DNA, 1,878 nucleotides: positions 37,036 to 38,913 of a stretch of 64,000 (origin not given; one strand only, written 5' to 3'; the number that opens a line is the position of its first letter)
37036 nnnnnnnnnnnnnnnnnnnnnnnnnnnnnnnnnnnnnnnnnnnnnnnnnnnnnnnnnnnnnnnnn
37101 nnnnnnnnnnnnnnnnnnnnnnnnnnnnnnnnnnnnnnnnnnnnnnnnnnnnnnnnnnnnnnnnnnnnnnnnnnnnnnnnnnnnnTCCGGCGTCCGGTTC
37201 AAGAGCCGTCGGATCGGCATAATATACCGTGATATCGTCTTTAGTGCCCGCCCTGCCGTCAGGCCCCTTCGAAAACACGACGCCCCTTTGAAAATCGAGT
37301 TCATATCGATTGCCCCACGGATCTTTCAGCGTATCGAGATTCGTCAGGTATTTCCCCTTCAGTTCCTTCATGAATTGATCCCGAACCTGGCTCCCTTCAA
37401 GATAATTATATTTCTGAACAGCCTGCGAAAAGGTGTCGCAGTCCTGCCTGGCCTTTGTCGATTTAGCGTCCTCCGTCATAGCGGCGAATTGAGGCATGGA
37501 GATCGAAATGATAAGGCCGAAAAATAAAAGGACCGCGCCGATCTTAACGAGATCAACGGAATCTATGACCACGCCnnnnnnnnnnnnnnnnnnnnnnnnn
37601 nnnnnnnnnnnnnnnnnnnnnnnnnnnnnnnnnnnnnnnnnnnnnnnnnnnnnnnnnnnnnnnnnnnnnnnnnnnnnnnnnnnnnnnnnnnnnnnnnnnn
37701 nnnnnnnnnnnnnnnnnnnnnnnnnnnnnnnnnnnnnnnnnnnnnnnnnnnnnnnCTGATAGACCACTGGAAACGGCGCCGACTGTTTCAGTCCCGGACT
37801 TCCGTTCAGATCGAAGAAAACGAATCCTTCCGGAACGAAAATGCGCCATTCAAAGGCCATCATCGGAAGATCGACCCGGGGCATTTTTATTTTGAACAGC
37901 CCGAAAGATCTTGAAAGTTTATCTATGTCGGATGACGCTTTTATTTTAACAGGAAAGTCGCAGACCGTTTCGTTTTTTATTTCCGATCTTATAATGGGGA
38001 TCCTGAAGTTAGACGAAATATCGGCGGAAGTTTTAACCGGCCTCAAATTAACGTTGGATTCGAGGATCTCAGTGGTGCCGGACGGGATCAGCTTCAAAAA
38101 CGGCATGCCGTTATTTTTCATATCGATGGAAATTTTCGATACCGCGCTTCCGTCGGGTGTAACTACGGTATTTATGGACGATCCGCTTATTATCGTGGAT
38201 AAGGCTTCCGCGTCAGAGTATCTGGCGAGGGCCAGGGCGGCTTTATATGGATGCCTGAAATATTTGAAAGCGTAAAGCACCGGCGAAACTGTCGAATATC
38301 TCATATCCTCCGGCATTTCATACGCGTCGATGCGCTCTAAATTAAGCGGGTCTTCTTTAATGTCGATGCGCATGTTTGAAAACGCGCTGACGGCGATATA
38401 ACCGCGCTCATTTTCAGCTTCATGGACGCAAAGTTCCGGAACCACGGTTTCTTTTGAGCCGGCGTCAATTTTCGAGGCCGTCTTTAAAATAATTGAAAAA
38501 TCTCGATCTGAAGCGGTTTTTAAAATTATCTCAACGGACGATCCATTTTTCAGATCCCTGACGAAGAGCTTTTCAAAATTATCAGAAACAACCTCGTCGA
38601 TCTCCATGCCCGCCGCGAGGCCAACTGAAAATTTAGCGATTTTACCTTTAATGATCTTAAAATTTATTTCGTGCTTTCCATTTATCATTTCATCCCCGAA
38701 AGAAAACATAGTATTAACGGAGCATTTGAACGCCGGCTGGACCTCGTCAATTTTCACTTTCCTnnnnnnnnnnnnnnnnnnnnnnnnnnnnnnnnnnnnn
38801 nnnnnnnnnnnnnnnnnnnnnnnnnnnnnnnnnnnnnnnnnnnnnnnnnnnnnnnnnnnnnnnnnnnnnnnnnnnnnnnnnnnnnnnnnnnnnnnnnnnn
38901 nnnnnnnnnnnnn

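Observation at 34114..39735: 1873-aa multi-pass membrane protein with an internal GspG-like pseudopilin domain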

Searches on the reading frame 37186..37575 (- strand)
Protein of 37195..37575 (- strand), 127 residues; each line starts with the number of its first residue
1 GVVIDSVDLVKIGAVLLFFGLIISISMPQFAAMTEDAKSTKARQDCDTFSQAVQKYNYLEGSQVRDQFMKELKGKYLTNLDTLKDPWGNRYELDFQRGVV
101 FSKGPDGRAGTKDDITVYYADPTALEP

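Call 18: search_solved_structures(query=window:37195-37575:-, max_evalue=1, show_alignments=3)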
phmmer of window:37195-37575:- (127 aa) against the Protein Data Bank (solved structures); distinct sequences matched with E-value up to 1: 8.
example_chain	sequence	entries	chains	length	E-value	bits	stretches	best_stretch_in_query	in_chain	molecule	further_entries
5wda_A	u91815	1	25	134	0.002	21.5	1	74-115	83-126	General secretion pathway protein G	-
29jd_A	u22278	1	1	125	0.036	17.4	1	84-117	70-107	Type II secretion system core protein G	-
3g20_A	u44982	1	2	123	0.053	16.9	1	84-116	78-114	Type II secretion protein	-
1t92_A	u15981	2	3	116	0.057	16.8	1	74-116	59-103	General secretion pathway protein G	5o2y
9egp_A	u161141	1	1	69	0.095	16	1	9-56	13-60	Geopilin domain 1 protein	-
8qqj_J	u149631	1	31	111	0.33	14.3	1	9-42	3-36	Type IV narrow pilus major component PilA5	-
6xxe_A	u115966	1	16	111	0.48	13.8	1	9-41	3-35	Uncharacterized protein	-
2m7g_A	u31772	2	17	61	0.93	12.9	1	9-54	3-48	Geopilin domain 1 protein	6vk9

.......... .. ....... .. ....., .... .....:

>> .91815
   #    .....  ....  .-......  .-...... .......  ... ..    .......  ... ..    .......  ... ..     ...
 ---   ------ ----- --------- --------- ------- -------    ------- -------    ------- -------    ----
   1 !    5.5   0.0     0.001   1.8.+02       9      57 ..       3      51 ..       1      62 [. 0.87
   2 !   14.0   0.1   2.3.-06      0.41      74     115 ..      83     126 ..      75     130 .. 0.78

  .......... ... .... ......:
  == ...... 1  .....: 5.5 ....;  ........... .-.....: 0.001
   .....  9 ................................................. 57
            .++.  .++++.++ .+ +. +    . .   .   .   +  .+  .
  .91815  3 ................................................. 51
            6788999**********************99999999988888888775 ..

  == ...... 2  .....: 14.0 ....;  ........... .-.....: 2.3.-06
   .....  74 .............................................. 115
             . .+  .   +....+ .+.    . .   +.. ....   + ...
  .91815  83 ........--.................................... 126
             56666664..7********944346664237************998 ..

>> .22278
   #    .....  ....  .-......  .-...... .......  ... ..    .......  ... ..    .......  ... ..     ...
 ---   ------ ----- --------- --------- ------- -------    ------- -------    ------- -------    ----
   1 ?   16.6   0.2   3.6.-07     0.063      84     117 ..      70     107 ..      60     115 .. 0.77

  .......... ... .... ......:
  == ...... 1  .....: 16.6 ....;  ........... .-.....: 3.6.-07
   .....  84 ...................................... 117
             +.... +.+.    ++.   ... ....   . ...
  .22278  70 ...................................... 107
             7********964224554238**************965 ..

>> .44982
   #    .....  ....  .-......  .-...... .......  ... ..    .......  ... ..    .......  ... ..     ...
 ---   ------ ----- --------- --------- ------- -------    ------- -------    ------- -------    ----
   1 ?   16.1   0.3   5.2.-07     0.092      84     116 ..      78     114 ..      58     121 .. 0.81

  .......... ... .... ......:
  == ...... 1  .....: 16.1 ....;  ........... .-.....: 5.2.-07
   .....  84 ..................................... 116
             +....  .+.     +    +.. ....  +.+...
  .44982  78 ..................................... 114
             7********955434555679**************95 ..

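Call 81: find_homologous_proteins(query=window:37186-37563:-, max_evalue=0.001)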
Query window:37186-37563:- (126 aa): 4 proteins with E <= 0.001 among 11 candidates.
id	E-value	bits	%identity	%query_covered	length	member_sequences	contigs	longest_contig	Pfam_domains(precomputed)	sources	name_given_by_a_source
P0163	9.6e-36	140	60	83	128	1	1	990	PF07963.18,PF08334.17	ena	-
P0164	6.3e-30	122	76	56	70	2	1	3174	-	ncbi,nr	ncbi:MAG TPA: hypothetical protein PKL57_12805, partial [Candidatus Wallbacteria bacterium]|nr:hypot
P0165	7.1e-7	47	34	77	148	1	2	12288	PF07963.18,PF08334.17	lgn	-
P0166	1.2e-6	47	33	77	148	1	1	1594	PF07963.18,PF08334.17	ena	-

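Call 83: find_encoding_contigs(protein=P0164, flank=5000, max_places=2)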
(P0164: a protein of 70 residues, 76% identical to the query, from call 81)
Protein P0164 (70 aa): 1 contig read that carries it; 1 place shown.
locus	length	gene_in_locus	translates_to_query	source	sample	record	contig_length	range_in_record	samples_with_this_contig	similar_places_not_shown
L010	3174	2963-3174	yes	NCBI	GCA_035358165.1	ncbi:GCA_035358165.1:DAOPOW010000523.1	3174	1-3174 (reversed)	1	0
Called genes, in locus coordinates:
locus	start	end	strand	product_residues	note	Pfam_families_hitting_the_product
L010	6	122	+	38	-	PF02518:HATPase_c (weak)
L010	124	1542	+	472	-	PF00072:Response_reg, PF07724:AAA_2 (faint), PF00158:Sigma54_activat, PF14532:Sigma54_activ_2, PF00004:AAA (weak), PF07728:AAA_5 (weak), PF25601:AAA_lid_14, PF02954:HTH_8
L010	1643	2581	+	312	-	PF07963:N_methyl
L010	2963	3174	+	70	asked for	?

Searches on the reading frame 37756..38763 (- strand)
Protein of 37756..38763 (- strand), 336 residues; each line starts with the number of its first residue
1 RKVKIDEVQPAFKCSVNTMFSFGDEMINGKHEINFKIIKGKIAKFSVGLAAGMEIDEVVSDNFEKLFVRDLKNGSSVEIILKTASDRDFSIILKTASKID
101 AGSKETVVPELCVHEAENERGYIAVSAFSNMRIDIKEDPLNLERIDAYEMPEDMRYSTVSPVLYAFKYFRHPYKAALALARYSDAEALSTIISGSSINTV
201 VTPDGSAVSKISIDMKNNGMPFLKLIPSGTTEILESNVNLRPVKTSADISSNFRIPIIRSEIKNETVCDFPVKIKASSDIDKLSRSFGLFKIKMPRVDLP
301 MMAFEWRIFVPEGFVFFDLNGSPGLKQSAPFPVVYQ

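Call 58: search_solved_structures(query=A1, max_evalue=10)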
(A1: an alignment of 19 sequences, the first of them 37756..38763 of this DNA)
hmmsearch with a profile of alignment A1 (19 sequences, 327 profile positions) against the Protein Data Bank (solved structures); distinct sequences matched with E-value up to 10: 0.

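Call 72: predict_structure(alignment_id=A2)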
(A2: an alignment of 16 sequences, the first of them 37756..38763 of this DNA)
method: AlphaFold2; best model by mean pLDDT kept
length: 336 residues; sequences in the alignment: 16
mean_pLDDT: 82.7   pTM: 0.55
mean pLDDT of the five models: 82.7, 81.8, 81.7, 81.6, 81.1
residues with pLDDT >= 90: 156; 70-90: 121; 50-70: 37; < 50: 22
segments of 3 or more residues with pLDDT < 50: 1-4, 184-188, 327-336
pLDDT, mean of each block of 10 residues (from residue 1): 57 95 90 95 95 93 93 90 94 94 90 93 85 87 88 64 88 91 55 90 88 85 85 91 86 87 69 92 66 81 84 69 50 30
secondary structure, 60 per line:
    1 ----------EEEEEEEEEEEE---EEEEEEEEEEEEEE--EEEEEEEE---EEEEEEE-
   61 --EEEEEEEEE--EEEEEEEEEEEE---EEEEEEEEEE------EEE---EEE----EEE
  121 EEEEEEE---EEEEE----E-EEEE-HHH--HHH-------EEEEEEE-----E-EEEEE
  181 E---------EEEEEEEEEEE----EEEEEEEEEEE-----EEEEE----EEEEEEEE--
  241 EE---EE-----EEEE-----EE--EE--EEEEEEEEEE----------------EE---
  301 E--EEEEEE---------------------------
elements in order: E11-22 E26-39 E42-49 E53-59 E63-71 E74-85 E89-98 E105-107 E111-113 E118-127 E131-135 E142-145 E162-168 E176-181 E191-201 E206-216 E222-226 E231-238 E253-256 E270-279 E304-309
